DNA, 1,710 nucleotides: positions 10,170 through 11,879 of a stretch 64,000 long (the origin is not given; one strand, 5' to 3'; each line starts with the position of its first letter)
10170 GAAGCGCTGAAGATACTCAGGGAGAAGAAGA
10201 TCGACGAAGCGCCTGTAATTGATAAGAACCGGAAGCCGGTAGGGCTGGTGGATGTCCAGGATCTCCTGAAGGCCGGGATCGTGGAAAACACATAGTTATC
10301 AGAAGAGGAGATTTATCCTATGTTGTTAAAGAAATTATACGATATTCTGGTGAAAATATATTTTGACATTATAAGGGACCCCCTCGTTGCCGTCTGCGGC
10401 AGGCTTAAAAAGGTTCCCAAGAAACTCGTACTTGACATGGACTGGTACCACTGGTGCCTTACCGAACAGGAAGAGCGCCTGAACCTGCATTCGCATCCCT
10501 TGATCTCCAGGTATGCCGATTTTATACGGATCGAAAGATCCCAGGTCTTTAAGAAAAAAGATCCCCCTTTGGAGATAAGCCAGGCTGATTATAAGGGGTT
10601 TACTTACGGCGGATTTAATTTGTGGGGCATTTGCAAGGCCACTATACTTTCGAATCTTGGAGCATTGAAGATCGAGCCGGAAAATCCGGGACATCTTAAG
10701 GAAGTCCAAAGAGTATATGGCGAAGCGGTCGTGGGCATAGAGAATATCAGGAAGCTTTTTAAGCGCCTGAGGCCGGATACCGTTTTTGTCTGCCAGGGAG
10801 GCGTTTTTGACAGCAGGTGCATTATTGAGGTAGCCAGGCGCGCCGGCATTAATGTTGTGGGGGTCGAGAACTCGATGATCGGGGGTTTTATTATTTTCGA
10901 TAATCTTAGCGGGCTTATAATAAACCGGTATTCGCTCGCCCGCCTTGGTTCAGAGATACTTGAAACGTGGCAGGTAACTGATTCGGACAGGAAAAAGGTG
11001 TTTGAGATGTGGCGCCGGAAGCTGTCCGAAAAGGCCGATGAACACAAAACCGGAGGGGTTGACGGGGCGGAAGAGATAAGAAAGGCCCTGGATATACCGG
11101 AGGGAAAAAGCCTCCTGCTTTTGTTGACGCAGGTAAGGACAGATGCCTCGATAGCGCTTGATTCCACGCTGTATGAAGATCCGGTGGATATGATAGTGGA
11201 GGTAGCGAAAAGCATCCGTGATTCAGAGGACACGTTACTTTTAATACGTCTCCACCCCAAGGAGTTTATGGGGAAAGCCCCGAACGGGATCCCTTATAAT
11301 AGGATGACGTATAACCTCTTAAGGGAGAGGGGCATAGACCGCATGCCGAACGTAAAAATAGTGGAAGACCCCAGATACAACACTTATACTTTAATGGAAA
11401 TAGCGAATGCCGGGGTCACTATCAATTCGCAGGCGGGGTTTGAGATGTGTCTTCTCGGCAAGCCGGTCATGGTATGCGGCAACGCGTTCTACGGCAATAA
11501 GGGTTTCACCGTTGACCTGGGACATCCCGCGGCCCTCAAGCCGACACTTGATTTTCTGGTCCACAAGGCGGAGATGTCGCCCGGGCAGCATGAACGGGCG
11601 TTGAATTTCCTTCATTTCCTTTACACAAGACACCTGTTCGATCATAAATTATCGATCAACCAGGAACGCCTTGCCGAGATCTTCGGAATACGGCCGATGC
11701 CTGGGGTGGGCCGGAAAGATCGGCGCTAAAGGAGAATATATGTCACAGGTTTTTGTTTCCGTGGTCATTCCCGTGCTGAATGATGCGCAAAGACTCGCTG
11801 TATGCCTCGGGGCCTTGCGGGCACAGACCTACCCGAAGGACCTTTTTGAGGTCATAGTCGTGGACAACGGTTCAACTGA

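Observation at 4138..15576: Glycan-biosynthesis island combining Kdo-pathway genes, a sulfotransferase and a GT39/GtrB pair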

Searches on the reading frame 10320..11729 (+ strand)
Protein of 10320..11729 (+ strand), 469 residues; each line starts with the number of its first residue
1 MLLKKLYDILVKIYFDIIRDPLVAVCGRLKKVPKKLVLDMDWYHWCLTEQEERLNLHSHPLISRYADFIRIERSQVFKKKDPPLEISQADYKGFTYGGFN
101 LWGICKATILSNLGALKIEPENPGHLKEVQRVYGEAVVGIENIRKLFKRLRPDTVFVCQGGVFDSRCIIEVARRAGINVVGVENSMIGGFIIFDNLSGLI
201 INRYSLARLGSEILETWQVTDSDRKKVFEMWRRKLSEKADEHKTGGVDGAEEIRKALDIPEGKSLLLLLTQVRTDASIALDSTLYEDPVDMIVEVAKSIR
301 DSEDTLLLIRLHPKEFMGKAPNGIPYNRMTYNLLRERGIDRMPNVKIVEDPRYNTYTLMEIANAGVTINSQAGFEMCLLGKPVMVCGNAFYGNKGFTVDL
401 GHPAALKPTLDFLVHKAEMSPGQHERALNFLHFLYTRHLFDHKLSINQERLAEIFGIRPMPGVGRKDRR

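Call 3: search_protein_families(library=pfam, proteins=[window:10320-11729:+], max_evalue=0.01)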
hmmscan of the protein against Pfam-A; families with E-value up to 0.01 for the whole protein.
window:10320-11729:+ (469 aa): 1 family
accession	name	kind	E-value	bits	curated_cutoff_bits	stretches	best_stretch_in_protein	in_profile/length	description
PF05159.20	Capsule_synth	-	3.6e-11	43.5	20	1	254-400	134-275/310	Capsule polysaccharide biosynthesis protein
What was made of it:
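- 10320..11729 (+): Single-module KpsC-like retaining beta-Kdo (ulosonic-acid) glycosyltransferase. PF05159 E 3.6e-11 (call 3).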

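Call 5: search_protein_families(library=ncbifam, proteins=[window:10320-11729:+], max_evalue=0.001)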
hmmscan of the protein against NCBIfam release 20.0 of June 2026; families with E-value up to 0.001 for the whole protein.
window:10320-11729:+ (469 aa): 1 family
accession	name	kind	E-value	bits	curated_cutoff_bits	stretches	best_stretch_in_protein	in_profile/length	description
NF046086.1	BFO_1060_trans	domain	0.00059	19.1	200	0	295-386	211-289/365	BFO_1060 family glycosyltransferase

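Call 11: find_encoding_contigs(protein=window:10320-11729:+, flank=10000, max_places=6)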
Protein window:10320-11729:+ (469 aa): 17 contigs read that carry it; 6 places shown.
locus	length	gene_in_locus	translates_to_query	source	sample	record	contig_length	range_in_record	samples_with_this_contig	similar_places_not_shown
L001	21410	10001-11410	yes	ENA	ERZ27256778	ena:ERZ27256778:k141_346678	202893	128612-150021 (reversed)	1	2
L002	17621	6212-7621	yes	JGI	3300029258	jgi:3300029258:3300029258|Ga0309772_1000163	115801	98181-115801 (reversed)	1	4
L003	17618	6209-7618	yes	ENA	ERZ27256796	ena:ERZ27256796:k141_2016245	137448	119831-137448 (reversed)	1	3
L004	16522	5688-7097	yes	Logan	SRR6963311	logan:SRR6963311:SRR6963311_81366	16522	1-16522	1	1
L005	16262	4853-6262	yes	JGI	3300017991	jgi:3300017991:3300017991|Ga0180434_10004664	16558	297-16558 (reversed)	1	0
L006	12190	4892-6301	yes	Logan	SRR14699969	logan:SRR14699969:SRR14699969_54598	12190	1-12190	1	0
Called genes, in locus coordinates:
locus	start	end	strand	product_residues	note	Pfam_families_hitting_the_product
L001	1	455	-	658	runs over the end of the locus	PF03030:H_PPase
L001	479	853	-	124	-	PF00072:Response_reg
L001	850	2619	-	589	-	PF00497:SBP_bac_3, PF00512:HisKA, PF02518:HATPase_c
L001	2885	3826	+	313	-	PF26233:NicX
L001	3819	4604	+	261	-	PF01128:IspD, PF00483:NTP_transferase (weak), PF12804:NTP_transf_3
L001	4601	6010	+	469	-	PF02366:PMT, PF13231:PMT_2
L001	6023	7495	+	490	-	PF01943:Polysacc_synt, PF13440:Polysacc_synt_3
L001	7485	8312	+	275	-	PF00685:Sulfotransfer_1, PF13469:Sulfotransfer_3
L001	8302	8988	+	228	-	PF01728:FtsJ (weak), PF13489:Methyltransf_23, PF05175:MTS (weak), PF06325:PrmA (weak), PF13847:Methyltransf_31, PF08241:Methyltransf_11, PF08242:Methyltransf_12, PF13649:Methyltransf_25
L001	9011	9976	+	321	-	PF01380:SIS, PF00571:CBS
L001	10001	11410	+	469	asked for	PF05159:Capsule_synth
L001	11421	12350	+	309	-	PF00535:Glycos_transf_2, PF10111:Glyco_tranf_2_2, PF13641:Glyco_tranf_2_3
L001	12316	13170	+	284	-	PF00535:Glycos_transf_2, PF10111:Glyco_tranf_2_2, PF13641:Glyco_tranf_2_3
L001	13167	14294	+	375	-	PF13439:Glyco_transf_4, PF20706:GT4-conflict, PF00534:Glycos_transf_1, PF13692:Glyco_trans_1_4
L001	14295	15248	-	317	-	PF00535:Glycos_transf_2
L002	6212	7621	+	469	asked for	PF05159:Capsule_synth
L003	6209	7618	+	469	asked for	PF05159:Capsule_synth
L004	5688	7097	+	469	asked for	PF05159:Capsule_synth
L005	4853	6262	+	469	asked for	PF05159:Capsule_synth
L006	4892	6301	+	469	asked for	PF05159:Capsule_synth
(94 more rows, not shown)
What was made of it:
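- Checked: Gene callers on identical metagenome contigs (call 11) use slightly later starts for three of them: GT2a at 11740, GT2b at 12635 and GT2c at 15567.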

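Call 14: find_related_loci(query=window:10320-11729:+, collection=genome_contigs, flank=10000)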
Query window:10320-11729:+ (469 aa) in genome_contigs; peptide patterns used: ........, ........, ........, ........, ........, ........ (x = any residue, [..] = any of these).
23 stretches matched a pattern; 1 encode a relative of the query (tblastn E <= 1e-3); 1 distinct loci.
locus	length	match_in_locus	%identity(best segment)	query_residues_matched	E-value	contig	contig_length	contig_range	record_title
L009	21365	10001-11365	65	3-457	0e+0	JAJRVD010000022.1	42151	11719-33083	MAG: Candidatus Omnitrophota bacterium isolate Dive96_bin10.280 k141_1132014, whole genome shotgun sequence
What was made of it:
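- Tried and rejected: Only flanks of up to 10 kb are retrievable, and the genome_contigs scan was already spent (call 14).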

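Call 20: search_protein_families(library=pfam, proteins=[L009:7765-9261:+, L009:12403-13845:-, L009:13946-15088:-, L009:15109-16095:-, L009:16098-17075:-, L009:3093-3908:+, L009:4092-4835:+, L009:4750-5418:+, L009:264-2237:-], max_evalue=0.001)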
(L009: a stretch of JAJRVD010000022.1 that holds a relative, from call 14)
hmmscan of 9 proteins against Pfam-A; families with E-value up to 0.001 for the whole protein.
L009:7765-9261:+ (498 aa): 2 families
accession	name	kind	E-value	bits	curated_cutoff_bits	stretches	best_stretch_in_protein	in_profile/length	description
PF01943.22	Polysacc_synt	-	9.6e-16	58.4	28.2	1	15-276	8-265/274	Polysaccharide biosynthesis protein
PF13440.11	Polysacc_synt_3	-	1.7e-12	47.6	23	1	32-326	1-283/293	Polysaccharide biosynthesis protein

L009:12403-13845:- (480 aa): 2 families
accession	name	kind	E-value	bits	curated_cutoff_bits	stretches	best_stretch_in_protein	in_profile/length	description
PF13231.12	PMT_2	-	3e-08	34.5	26.1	1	166-294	16-145/160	Dolichyl-phosphate-mannose-protein mannosyltransferase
PF02366.24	PMT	-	2.7e-05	24.3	22.7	1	177-282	89-200/245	Dolichyl-phosphate-mannose-protein mannosyltransferase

L009:13946-15088:- (380 aa): 7 families
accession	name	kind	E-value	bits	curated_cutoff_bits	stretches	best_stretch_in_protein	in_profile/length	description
PF00534.26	Glycos_transf_1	-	1.8e-45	155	26.4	1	196-356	10-171/172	Glycosyl transferases group 1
PF13692.12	Glyco_trans_1_4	-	2.2e-38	132.2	27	1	203-340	3-139/142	Glycosyl transferases group 1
PF13439.12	Glyco_transf_4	-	4.7e-18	66.2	28.5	1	15-187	2-167/170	Glycosyltransferase Family 4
PF20706.3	GT4-conflict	-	2.4e-16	60.2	26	1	151-344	143-340/385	Family 4 Glycosyltransferase in conflict systems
PF13579.12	Glyco_trans_4_4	-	3.2e-16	60.5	29.7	1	15-185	1-158/158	Glycosyl transferase 4-like domain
PF13477.12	Glyco_trans_4_2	-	3.5e-08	34.1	23.4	1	87-162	68-139/139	Glycosyl transferase 4-like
PF13524.12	Glyco_trans_1_2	-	9.6e-06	26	25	1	252-362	27-133/144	Glycosyl transferase-like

L009:15109-16095:- (328 aa): 2 families
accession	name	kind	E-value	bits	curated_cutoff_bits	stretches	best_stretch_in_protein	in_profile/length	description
PF00535.33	Glycos_transf_2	-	1.5e-32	113.3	23.3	1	20-182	1-166/168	Glycosyl transferase family 2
PF10111.15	Glyco_tranf_2_2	-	9.8e-09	35.5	27.3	1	20-111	1-92/276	Glycosyltransferase like family 2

L009:16098-17075:- (325 aa): 4 families
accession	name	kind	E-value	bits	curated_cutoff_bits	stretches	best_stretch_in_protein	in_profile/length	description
PF00535.33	Glycos_transf_2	-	7.3e-30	104.5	23.3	1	5-131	1-130/168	Glycosyl transferase family 2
PF13641.12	Glyco_tranf_2_3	-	3.8e-17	63.5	27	1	4-208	3-218/230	Glycosyltransferase like family 2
PF13632.12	Glyco_trans_2_3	-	7.7e-08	32.8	27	1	84-220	2-142/198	Glycosyl transferase family group 2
PF10111.15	Glyco_tranf_2_2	-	2e-06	27.9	27.3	1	5-97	1-98/276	Glycosyltransferase like family 2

L009:3093-3908:+ (271 aa): 0 families

L009:4092-4835:+ (247 aa): 1 family
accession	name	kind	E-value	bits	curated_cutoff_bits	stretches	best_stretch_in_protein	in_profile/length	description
PF04536.20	TPM_phosphatase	-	6.1e-43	146.2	22.1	1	34-156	1-123/125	TPM domain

L009:4750-5418:+ (222 aa): 1 family
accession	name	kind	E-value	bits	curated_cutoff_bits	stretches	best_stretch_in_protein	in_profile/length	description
PF04011.17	LemA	-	9.4e-57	191.5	26.2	1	73-222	1-149/149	LemA family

L009:264-2237:- (657 aa): 1 family
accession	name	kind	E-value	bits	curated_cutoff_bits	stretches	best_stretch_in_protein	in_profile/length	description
PF03030.21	H_PPase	-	2.7e-256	852.7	29.7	1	8-642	1-645/645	Inorganic H+ pyrophosphatase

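Call 21: search_solved_structures(query=window:10320-11729:+, max_evalue=10, show_alignments=2)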
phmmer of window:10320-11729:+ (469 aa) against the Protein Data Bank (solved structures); distinct sequences matched with E-value up to 10: 9.
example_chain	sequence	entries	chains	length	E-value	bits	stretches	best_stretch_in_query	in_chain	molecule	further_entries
6mgd_A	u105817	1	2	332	0.0034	19.4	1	354-411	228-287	Capsular polysaccharide export system protein KpsC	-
6mgb_A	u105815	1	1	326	0.015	17.4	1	343-399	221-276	Capsular polysaccharide export system protein KpsC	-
1a9x_A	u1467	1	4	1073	0.043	15.8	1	139-188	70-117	CARBAMOYL PHOSPHATE SYNTHETASE (LARGE CHAIN)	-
1ce8_A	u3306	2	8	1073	0.043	15.8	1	139-188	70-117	PROTEIN (CARBAMOYL-PHOSPHATE SYNTHASE) | carbamoyl phosphate synthetase large chain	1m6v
1bxr_A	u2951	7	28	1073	0.045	15.8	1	139-188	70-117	CARBAMOYL-PHOSPHATE SYNTHASE | CARBAMOYL PHOSPHATE SYNTHETASE: LARGE SUBUNIT | CARBAMOYL PHOSPHATE SYNTHETASE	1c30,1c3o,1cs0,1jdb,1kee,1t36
8fuw_A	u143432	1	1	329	0.058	15.4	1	358-404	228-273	Capsule polysaccharide export protein KpsC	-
6mgc_A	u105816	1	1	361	0.058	15.4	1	357-404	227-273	Capsule polysaccharide export protein KpsC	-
8fux_A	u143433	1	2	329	0.06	15.3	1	358-404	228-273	Capsule polysaccharide export protein KpsC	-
6nw4_A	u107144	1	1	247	0.87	11.5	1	136-187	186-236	Indole-3-glycerol phosphate synthase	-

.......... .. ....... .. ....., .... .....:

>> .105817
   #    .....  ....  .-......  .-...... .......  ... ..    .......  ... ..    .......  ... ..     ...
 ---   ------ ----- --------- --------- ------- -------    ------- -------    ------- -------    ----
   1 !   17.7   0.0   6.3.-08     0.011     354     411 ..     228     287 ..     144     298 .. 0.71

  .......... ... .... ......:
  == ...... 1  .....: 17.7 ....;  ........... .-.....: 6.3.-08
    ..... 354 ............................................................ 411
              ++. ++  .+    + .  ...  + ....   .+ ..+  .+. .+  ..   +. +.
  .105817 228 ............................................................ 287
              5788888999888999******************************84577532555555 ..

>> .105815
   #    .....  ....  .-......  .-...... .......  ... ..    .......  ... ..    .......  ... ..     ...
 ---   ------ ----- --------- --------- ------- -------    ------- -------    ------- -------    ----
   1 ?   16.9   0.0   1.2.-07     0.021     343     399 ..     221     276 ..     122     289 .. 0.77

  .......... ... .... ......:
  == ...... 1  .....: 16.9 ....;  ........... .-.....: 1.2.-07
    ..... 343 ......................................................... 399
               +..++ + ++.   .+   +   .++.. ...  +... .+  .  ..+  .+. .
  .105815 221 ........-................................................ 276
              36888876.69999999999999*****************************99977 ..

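Call 25: find_homologous_proteins(query=window:10320-11729:+, max_evalue=0.001)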
Query window:10320-11729:+ (469 aa): 33 proteins with E <= 0.001 among 8000 candidates.
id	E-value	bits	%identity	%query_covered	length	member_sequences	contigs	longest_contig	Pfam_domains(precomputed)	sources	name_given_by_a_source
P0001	0.0e+0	1077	100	100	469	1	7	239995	PF05159.21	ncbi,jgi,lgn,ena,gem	-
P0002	4.3e-207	707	65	97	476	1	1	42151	PF05159.21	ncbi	-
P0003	6.9e-206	703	67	97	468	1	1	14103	PF05159.21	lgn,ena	-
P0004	2.4e-193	661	61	99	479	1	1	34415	PF05159.21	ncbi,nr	ncbi:MAG: hypothetical protein P9L88_06660 [Candidatus Tantalella remota]|nr:hypothetical protein [C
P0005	2.3e-185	635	58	98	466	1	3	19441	PF05159.21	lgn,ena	-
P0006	3.1e-185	635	60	96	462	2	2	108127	PF05159.21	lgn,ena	-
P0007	4.1e-182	624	59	98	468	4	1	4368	PF05159.21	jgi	jgi:hypothetical protein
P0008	2.4e-181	622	58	98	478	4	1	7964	PF05159.21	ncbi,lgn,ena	-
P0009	1.7e-163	563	54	97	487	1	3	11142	PF05159.21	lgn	-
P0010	1.4e-162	560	55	95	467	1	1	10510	PF05159.21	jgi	jgi:hypothetical protein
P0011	3.1e-157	542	51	97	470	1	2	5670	PF05159.21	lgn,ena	-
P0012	4.8e-155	535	52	97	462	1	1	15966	PF05159.21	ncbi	-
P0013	2.7e-150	519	50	94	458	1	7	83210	PF05159.21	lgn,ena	-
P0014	6.3e-142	492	59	77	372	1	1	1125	PF05159.21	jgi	jgi:capsule polysaccharide export protein KpsC/LpsZ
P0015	1.1e-118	415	43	96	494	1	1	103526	PF05159.21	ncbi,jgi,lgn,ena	-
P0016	6.2e-117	409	58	66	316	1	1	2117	PF05159.21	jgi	-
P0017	5.1e-75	271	39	78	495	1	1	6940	PF05159.21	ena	-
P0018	1.0e-69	254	38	80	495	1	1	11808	PF05159.21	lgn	-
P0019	3.4e-69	252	36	79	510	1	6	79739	PF05159.21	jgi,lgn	jgi:hypothetical protein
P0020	1.3e-68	250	35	92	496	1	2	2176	PF05159.21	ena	-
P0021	4.6e-56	209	33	78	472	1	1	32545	PF05159.21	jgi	jgi:hypothetical protein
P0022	3.7e-55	206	32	91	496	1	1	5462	PF05159.21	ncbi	-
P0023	1.5e-28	118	33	62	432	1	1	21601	PF05159.21,PF07388.18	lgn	-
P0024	8.3e-28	116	31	67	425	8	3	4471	PF05159.21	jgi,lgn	jgi:hypothetical protein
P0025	1.7e-26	111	29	73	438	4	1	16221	PF05159.21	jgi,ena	jgi:hypothetical protein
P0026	1.0e-24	105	29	63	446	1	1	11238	PF05159.21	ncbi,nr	ncbi:MAG: hypothetical protein BBJ57_10870 [Desulfobacterales bacterium PC51MH44]|nr:MAG: hypothetic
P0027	7.3e-23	99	28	66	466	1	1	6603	PF05159.21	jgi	jgi:hypothetical protein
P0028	3.6e-21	94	29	64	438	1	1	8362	PF05159.21,PF07388.18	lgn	-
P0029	6.1e-21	93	30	63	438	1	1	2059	PF05159.21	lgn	-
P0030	6.5e-21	93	32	59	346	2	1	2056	PF05159.21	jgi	jgi:capsule polysaccharide export protein KpsC/LpsZ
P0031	1.0e-19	89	30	57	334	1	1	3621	PF05159.21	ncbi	ncbi:MAG: hypothetical protein ABW223_06030, partial [Rariglobus sp.]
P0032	2.3e-18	84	30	57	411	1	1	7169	PF05159.21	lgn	-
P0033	2.3e-12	65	29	57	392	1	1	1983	PF05159.21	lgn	-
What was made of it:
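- Distant family members also hit the polysialyltransferase Pfam family PF07388 (call 25).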
